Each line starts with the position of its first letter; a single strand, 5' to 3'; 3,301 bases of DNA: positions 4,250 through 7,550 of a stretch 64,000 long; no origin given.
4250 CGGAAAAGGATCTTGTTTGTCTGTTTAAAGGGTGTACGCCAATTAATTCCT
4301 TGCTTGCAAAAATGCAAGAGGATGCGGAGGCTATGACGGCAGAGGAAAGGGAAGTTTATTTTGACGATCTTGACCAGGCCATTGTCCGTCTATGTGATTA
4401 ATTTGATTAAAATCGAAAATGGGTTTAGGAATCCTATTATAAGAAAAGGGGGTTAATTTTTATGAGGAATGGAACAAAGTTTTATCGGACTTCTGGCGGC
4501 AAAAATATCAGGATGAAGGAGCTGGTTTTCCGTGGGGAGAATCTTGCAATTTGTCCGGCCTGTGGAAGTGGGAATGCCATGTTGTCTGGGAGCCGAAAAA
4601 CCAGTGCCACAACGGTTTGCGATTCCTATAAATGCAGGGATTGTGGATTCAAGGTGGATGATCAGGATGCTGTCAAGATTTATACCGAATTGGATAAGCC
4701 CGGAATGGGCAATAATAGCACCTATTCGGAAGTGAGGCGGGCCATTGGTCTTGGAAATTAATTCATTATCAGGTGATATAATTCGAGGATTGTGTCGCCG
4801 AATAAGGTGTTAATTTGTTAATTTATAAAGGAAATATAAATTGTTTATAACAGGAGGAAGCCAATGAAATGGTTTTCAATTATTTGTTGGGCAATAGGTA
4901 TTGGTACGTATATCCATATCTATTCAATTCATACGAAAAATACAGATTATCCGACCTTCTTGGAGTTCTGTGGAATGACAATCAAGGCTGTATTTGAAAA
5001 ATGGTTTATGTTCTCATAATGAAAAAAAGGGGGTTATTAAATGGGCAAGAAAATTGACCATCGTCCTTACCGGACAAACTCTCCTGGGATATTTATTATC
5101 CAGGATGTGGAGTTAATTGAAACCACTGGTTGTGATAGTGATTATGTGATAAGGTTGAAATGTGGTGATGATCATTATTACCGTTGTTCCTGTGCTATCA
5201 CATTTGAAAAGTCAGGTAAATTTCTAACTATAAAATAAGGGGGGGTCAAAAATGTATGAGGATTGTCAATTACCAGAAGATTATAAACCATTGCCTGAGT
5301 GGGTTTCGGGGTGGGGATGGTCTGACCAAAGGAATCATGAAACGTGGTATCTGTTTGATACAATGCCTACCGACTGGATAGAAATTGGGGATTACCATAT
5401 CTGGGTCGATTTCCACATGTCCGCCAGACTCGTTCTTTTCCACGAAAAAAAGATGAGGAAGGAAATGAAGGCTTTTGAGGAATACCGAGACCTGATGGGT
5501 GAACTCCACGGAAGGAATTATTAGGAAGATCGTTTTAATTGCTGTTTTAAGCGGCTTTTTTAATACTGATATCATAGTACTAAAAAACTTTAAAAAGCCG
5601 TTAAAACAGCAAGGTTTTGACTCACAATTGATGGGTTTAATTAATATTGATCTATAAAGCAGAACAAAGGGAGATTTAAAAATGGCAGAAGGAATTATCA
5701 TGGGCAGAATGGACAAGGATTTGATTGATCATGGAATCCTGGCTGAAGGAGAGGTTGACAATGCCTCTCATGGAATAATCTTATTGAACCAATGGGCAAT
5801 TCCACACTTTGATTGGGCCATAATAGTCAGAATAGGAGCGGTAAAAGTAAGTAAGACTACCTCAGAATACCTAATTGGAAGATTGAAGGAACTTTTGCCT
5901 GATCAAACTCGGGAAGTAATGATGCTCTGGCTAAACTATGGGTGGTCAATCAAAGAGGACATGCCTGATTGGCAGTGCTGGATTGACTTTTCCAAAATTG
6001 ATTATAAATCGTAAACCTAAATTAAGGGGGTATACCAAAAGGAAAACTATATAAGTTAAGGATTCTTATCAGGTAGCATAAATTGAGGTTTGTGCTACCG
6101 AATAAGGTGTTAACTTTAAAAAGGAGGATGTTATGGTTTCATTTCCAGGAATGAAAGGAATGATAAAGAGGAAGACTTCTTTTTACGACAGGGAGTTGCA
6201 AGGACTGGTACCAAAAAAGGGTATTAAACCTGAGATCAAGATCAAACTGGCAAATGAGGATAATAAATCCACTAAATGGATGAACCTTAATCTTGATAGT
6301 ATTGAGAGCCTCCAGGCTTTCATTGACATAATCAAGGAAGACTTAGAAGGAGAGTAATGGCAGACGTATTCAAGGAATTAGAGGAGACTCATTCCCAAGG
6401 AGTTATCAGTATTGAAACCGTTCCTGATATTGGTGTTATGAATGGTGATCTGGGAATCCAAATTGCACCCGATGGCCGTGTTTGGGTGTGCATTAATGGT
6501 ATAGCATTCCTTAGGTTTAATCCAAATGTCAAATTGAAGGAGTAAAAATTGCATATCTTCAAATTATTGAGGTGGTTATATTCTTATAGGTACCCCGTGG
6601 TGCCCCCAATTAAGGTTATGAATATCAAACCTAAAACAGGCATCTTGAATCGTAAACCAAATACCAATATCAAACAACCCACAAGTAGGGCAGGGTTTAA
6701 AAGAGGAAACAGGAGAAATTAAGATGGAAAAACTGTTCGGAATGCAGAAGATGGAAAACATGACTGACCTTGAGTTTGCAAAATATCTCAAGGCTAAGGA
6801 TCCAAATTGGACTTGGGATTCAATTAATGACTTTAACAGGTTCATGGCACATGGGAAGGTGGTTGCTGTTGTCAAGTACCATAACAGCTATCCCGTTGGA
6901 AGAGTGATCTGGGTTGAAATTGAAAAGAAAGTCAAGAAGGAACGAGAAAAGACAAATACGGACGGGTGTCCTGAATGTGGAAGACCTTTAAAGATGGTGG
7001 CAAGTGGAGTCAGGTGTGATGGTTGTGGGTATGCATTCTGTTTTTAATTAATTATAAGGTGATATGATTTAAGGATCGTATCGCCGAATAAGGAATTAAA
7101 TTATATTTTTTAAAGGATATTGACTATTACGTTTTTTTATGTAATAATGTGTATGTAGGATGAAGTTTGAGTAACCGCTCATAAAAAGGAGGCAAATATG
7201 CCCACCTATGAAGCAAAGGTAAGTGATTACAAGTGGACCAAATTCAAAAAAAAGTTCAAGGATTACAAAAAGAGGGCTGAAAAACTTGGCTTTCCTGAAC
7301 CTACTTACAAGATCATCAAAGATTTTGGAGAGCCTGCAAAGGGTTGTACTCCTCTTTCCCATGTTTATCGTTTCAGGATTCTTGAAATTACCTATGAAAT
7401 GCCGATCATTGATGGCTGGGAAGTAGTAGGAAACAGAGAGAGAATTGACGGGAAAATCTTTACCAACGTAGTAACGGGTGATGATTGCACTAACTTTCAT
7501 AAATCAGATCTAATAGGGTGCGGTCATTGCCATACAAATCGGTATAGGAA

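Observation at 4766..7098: Three copies of a roughly 47-nt intergenic hairpin with compensatory stem changes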

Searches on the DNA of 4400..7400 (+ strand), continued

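Call 69: search_with_rna_model(model_id=R1, sources=[L052, L053], max_evalue=1, filters=off)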
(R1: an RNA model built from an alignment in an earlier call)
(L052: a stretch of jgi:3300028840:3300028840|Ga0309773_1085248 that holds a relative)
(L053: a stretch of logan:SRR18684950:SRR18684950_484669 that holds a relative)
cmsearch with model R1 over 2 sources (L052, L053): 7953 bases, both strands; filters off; matches with E-value up to 1: 0.
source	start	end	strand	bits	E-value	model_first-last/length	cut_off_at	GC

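Call 77: search_with_rna_model(model_id=R1, source=L054, filters=off, max_evalue=10, show_alignments=3)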
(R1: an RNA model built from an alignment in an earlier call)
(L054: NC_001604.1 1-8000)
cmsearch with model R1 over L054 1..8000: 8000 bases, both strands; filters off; matches with E-value up to 10: 5.
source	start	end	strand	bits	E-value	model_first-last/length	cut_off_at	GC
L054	5944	5966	-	9.7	1.9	1-51/51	no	0.26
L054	1468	1496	+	9.3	2.4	1-51/51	no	0.31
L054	344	367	+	8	4.4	1-51/51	no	0.29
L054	2493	2531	+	7.4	6.1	1-51/51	no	0.36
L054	7917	7937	+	7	7.3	1-51/51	no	0.29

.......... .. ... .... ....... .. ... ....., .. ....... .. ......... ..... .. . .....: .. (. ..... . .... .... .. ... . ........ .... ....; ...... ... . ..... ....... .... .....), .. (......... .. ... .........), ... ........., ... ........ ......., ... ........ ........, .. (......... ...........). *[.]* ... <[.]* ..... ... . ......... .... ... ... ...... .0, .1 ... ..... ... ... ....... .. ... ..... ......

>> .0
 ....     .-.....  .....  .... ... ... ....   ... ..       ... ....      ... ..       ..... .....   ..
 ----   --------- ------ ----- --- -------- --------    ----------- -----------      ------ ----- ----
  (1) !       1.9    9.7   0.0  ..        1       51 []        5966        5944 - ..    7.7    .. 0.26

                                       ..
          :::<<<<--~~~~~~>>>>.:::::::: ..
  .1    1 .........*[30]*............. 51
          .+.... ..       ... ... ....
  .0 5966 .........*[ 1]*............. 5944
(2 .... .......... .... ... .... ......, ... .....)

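Call 88: search_with_rna_model(model_id=R1, source=L055, filters=off, max_evalue=1)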
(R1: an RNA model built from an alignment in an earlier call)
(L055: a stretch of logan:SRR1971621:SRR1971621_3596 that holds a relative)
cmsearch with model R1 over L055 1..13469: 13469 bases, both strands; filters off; matches with E-value up to 1: 1.
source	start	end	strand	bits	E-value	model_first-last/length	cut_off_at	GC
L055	9183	9217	+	12.4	0.86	1-51/51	no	0.34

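Call 91: search_with_rna_model(model_id=R1, source=L056, filters=off, max_evalue=5, show_alignments=4)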
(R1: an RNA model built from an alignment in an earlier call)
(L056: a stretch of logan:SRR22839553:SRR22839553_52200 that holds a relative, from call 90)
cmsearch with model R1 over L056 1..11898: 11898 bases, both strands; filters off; matches with E-value up to 5: 5.
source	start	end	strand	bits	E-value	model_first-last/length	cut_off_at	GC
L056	1949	1986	+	15.3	0.18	1-51/51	no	0.26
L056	1207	1249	+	13.2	0.5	4-49/51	no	0.28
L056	7069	7124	-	9.1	3.9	1-51/51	no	0.21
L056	5223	5274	+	8.8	4.4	1-51/51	no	0.31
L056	7387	7423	+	8.6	4.9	1-51/51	no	0.22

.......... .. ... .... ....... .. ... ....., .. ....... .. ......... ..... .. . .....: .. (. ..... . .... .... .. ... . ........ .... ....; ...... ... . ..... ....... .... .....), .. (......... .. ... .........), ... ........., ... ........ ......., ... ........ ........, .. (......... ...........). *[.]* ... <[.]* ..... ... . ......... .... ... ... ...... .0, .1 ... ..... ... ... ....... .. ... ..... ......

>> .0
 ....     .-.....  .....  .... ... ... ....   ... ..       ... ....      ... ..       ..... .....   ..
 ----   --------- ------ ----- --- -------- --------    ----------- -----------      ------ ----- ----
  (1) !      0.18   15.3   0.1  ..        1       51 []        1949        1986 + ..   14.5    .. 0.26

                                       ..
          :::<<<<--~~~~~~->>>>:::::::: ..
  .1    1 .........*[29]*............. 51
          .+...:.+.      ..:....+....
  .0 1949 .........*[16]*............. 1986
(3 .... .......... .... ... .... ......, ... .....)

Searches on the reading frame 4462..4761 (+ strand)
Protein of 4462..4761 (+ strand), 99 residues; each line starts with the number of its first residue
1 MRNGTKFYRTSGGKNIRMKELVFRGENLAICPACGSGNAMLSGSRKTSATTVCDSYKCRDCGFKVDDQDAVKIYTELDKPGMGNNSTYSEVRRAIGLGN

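Call 12: search_protein_families(library=pfam, proteins=[window:4462-4761:+], max_evalue=0.01)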
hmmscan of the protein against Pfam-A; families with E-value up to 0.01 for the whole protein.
window:4462-4761:+ (99 aa): 2 families
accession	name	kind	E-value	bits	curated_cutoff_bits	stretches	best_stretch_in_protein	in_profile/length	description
PF09723.15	Zn_ribbon_8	-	0.00015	22.1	34.4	0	26-39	24-37/41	Zinc ribbon domain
PF21349.2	RUBY_RBDX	-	0.0065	16.3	26.5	0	28-38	16-26/30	Rubrerythrin, rubredoxin-like domain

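Call 53: search_protein_families(library=phrogs, proteins=[window:4462-4761:+], max_evalue=0.001)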
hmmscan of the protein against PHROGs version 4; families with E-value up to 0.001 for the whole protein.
window:4462-4761:+ (99 aa): 1 family
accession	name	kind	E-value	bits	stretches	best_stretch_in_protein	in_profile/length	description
phrog_26488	-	unknown function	0.00047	21.3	1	15-69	10-57/104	-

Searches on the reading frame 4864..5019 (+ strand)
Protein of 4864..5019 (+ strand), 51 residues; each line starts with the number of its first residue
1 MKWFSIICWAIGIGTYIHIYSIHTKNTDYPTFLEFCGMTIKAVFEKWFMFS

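Call 52: search_protein_families(library=pfam, proteins=[window:4864-5019:+], max_evalue=0.01)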
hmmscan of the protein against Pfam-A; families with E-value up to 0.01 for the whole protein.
window:4864-5019:+ (51 aa): 0 families

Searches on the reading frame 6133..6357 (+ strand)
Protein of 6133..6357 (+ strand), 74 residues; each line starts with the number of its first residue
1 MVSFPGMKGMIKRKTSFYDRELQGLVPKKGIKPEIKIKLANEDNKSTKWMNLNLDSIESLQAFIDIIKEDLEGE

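Call 12: search_protein_families(library=pfam, proteins=[window:6133-6357:+], max_evalue=0.01)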
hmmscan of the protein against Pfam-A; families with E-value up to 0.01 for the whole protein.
window:6133-6357:+ (74 aa): 0 families

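Call 53: search_protein_families(library=phrogs, proteins=[window:6133-6357:+], max_evalue=0.001)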
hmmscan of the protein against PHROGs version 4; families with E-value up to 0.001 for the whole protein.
window:6133-6357:+ (74 aa): 0 families

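Call 89: find_homologous_proteins(query=window:6133-6357:+, max_evalue=0.001)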
Query window:6133-6357:+ (74 aa): 3 proteins with E <= 0.001 among 3 candidates.
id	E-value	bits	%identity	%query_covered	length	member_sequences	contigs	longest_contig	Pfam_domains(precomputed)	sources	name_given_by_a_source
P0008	1.2e-40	154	100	100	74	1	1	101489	-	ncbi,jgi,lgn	-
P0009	7.8e-19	85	75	80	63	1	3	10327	-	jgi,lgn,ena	jgi:hypothetical protein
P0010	2.0e-11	61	60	80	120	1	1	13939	-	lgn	-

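Call 90: find_encoding_contigs(protein=P0010, flank=10000, max_places=4)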
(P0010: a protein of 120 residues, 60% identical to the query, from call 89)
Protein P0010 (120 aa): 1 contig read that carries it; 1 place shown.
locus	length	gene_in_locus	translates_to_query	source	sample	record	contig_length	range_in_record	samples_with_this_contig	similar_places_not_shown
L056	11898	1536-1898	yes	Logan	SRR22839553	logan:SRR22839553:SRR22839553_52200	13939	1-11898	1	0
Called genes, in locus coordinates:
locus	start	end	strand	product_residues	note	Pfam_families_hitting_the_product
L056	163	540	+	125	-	-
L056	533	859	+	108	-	-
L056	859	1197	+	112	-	-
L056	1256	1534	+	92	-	-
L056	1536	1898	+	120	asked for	-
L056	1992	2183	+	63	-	-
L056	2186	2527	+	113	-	-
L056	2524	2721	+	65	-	-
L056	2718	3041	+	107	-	-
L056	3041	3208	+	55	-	-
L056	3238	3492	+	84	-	-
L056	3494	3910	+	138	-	-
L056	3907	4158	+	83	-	-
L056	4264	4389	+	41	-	-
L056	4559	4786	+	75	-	-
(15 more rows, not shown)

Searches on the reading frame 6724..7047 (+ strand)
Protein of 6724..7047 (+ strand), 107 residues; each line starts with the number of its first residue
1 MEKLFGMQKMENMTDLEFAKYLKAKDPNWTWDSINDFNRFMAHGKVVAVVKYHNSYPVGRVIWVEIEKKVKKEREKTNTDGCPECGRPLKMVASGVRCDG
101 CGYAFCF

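Call 12: search_protein_families(library=pfam, proteins=[window:6724-7047:+], max_evalue=0.01)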
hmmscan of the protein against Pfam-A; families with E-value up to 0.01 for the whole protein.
window:6724-7047:+ (107 aa): 1 family
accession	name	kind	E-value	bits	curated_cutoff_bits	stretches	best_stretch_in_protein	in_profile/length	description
PF01485.27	IBR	-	0.0031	18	24.3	1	74-107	13-53/65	IBR domain, a half RING-finger domain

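Call 53: search_protein_families(library=phrogs, proteins=[window:6724-7047:+], max_evalue=0.001)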
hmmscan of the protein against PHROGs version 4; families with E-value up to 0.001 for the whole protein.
window:6724-7047:+ (107 aa): 0 families
